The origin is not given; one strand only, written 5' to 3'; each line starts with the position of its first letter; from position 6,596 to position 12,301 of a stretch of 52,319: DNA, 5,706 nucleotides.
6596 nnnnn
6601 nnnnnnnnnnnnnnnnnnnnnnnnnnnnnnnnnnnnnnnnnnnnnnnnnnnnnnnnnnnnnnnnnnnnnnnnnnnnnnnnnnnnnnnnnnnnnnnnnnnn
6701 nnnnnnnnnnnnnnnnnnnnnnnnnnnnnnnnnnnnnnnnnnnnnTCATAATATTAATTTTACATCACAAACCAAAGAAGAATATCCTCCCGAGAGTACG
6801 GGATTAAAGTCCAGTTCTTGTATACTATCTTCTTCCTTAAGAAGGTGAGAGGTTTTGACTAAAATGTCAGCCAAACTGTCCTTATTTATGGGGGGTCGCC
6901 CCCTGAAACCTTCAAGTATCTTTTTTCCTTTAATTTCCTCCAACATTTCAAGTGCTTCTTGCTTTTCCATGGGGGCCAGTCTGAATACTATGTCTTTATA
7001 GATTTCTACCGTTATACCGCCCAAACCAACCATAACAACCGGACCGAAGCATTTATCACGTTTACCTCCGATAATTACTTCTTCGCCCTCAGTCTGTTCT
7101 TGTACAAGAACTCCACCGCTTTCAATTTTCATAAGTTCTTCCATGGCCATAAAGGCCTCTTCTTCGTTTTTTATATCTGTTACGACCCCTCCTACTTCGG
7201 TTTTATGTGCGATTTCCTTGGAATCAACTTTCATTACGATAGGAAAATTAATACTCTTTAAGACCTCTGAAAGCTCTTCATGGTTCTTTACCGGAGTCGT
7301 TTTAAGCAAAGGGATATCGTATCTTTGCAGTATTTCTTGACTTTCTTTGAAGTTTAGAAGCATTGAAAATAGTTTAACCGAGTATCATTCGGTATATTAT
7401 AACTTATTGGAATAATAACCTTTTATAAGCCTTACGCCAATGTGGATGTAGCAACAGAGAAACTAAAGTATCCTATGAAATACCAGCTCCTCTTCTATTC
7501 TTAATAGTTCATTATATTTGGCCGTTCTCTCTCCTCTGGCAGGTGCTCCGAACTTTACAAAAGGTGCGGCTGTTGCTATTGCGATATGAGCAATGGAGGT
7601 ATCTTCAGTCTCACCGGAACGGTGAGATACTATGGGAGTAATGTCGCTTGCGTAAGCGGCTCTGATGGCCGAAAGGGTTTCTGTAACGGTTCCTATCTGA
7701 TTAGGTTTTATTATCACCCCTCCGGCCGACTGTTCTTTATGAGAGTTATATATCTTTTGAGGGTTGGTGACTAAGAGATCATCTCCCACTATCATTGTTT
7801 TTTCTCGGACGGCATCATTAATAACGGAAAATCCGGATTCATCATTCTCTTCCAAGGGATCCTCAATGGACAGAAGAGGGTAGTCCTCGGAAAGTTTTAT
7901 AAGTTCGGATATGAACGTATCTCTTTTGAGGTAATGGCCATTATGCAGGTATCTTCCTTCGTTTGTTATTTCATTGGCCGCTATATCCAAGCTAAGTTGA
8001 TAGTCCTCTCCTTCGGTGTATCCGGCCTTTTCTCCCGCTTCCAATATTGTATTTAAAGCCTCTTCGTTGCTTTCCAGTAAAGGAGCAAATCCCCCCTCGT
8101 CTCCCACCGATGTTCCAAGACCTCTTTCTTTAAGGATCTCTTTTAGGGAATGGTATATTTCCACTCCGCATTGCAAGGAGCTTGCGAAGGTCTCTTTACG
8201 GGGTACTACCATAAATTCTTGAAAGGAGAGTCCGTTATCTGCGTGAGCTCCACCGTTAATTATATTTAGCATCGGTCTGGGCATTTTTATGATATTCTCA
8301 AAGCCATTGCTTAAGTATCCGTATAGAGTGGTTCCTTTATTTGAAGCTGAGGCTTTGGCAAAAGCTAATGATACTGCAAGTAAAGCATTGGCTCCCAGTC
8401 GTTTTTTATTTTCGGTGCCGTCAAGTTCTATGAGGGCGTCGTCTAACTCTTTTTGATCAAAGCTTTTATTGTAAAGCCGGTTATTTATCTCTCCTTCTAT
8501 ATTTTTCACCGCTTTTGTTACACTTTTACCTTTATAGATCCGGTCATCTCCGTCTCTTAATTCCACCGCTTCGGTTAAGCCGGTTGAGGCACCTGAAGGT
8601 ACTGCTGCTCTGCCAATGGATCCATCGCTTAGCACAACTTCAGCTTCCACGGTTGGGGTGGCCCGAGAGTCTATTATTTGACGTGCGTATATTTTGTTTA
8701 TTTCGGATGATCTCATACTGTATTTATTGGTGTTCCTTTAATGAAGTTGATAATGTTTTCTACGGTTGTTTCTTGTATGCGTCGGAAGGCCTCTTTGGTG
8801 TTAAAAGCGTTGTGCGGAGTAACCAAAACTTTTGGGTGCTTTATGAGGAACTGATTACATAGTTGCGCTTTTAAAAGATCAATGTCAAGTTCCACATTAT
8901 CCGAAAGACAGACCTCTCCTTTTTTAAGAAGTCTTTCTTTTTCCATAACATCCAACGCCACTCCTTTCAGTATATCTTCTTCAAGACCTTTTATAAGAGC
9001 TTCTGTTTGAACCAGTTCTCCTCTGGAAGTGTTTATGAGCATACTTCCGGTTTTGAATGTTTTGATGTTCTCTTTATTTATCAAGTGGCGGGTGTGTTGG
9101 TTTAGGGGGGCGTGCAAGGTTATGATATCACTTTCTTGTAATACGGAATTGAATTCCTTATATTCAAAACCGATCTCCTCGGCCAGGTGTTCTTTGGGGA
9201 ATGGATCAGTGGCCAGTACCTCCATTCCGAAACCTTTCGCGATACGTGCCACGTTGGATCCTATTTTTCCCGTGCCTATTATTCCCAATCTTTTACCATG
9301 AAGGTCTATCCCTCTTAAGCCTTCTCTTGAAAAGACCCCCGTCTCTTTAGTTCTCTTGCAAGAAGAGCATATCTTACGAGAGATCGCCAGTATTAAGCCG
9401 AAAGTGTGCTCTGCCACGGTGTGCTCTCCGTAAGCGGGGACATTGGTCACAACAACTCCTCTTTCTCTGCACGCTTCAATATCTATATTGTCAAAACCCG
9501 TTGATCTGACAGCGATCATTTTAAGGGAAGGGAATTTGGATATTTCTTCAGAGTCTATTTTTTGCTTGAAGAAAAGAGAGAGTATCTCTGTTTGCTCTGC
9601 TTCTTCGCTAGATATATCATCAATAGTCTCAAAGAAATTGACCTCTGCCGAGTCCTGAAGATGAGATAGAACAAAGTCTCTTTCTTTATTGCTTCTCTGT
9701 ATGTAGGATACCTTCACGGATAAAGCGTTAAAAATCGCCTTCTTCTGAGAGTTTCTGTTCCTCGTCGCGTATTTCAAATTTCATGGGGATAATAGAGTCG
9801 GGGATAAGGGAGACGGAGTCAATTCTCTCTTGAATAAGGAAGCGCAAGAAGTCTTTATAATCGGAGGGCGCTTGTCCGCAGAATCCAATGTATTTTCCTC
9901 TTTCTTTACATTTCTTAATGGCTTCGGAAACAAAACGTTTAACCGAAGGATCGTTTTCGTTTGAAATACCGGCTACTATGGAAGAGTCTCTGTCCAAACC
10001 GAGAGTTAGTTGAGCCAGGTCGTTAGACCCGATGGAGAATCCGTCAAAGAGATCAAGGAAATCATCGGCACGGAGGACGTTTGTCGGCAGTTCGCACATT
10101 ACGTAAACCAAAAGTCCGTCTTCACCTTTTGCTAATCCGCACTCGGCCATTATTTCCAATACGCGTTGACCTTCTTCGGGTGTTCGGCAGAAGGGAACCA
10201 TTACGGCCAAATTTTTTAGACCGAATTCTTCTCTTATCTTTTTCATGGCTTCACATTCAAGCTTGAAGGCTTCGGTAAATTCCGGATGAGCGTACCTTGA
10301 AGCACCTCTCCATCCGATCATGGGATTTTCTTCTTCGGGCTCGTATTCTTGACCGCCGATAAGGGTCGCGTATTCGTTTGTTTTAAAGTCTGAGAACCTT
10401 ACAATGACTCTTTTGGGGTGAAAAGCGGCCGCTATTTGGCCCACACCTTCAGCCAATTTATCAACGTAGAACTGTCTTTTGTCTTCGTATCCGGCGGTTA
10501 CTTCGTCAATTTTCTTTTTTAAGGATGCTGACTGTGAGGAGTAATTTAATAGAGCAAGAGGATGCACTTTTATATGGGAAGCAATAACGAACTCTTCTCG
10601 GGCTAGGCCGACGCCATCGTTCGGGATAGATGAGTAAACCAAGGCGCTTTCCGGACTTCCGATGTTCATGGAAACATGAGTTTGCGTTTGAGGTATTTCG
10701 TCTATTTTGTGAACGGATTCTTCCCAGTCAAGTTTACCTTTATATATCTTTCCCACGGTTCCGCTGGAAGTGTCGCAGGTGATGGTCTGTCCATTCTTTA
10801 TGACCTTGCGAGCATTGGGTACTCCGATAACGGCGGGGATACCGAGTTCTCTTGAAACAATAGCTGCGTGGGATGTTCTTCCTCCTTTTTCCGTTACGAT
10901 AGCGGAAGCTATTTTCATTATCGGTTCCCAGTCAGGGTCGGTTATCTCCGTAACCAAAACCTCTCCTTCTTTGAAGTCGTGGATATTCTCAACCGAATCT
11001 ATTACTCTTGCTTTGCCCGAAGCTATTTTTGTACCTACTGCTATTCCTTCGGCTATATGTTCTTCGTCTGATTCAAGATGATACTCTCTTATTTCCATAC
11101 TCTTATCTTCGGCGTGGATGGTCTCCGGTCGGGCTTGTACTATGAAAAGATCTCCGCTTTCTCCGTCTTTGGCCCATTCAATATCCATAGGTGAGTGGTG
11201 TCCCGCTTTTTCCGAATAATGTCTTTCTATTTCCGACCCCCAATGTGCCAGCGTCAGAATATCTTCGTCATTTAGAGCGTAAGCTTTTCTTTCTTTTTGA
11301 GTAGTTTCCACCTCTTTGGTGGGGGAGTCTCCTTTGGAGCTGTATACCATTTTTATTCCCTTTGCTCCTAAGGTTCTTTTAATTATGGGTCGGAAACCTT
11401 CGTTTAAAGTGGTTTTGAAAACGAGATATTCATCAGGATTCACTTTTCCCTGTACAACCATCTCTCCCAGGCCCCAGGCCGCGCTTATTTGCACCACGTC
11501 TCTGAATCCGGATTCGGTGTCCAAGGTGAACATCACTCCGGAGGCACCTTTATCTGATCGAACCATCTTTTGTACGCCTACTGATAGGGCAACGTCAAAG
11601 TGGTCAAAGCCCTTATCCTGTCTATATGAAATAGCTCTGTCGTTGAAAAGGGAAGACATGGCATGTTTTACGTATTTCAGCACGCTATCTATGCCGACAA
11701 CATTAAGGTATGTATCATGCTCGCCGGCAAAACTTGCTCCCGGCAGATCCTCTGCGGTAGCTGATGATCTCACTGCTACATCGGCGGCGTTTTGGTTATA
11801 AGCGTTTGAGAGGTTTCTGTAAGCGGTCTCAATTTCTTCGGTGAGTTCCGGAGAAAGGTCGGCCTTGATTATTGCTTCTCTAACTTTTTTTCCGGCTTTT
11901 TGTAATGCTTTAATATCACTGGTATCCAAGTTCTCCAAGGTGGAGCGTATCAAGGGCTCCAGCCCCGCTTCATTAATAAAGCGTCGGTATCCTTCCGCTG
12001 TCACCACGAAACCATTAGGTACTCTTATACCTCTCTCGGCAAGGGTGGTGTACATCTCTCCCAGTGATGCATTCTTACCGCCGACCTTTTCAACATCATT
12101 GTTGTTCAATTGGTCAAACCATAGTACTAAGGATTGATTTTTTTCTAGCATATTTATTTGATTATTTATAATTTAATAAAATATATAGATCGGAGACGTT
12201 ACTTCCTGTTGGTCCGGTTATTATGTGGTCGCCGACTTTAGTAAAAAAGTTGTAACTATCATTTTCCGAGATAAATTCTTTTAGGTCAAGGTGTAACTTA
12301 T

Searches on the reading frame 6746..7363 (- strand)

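Call 53: search_protein_families(library=pfam, proteins=[window:6746-7363:-], max_evalue=0.00001)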
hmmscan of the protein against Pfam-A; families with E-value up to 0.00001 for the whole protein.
window:6746-7363:- (205 aa): 1 family
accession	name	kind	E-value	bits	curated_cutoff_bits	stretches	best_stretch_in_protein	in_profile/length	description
PF13549.11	ATP-grasp_5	-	4.1e-60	203.3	27.6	1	3-205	10-221/221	ATP-grasp domain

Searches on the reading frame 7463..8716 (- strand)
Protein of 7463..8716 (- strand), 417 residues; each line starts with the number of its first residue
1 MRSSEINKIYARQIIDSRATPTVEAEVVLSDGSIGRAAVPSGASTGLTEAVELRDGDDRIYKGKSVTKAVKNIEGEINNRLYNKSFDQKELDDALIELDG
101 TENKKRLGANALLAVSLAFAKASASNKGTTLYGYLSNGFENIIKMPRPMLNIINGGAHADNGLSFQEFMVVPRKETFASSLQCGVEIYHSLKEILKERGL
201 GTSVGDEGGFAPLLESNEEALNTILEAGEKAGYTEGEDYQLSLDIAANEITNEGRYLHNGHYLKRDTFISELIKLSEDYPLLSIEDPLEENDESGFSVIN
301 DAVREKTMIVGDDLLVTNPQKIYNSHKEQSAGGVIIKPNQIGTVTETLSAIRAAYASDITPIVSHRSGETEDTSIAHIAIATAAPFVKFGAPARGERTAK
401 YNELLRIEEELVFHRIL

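Call 53: search_protein_families(library=pfam, proteins=[window:7463-8716:-], max_evalue=0.00001)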
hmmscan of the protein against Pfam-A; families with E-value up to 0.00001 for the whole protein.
window:7463-8716:- (417 aa): 2 families
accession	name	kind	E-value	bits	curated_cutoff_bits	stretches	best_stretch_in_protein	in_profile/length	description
PF00113.28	Enolase_C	-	8.2e-88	294.9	21.5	1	144-411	3-281/296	Enolase, C-terminal TIM barrel domain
PF03952.21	Enolase_N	-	5.6e-51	172.6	35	1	6-135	1-131/131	Enolase, N-terminal domain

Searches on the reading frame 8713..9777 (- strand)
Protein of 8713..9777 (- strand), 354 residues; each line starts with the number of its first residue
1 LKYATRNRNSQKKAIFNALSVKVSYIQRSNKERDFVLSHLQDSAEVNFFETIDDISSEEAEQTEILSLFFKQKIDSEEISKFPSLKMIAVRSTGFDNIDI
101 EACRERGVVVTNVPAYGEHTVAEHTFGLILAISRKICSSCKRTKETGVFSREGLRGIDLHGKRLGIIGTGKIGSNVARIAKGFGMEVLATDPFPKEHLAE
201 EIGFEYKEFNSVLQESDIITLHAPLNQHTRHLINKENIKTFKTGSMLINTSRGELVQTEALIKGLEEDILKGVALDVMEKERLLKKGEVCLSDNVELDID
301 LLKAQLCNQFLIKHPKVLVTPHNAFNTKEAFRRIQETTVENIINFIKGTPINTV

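Call 53: search_protein_families(library=pfam, proteins=[window:8713-9777:-], max_evalue=0.00001)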
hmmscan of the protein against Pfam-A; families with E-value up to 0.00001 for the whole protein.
window:8713-9777:- (354 aa): 2 families
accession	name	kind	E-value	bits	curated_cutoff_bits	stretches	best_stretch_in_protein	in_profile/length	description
PF02826.25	2-Hacid_dh_C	-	2.2e-53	180.7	25.1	1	126-324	1-178/178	D-isomer specific 2-hydroxyacid dehydrogenase, NAD binding domain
PF00389.36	2-Hacid_dh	-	8.5e-31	106.8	24.6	1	38-352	13-131/134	D-isomer specific 2-hydroxyacid dehydrogenase, catalytic domain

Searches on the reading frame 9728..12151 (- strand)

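Call 53: search_protein_families(library=pfam, proteins=[window:9728-12151:-], max_evalue=0.00001)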
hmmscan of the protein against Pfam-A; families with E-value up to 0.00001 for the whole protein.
window:9728-12151:- (807 aa): 3 families
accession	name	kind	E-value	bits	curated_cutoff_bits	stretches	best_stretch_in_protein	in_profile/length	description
PF01326.24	PPDK_N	-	3.3e-120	401.7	27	1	21-355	2-321/328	Pyruvate phosphate dikinase, AMP/ATP-binding domain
PF02896.24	PEP-utilizers_C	-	1.7e-54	185.5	22.8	1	488-797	17-291/293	PEP-utilising enzyme, PEP-binding domain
PF00391.29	PEP-utilizers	-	1.2e-26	92.5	23.1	1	393-464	1-72/72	PEP-utilising enzyme, mobile domain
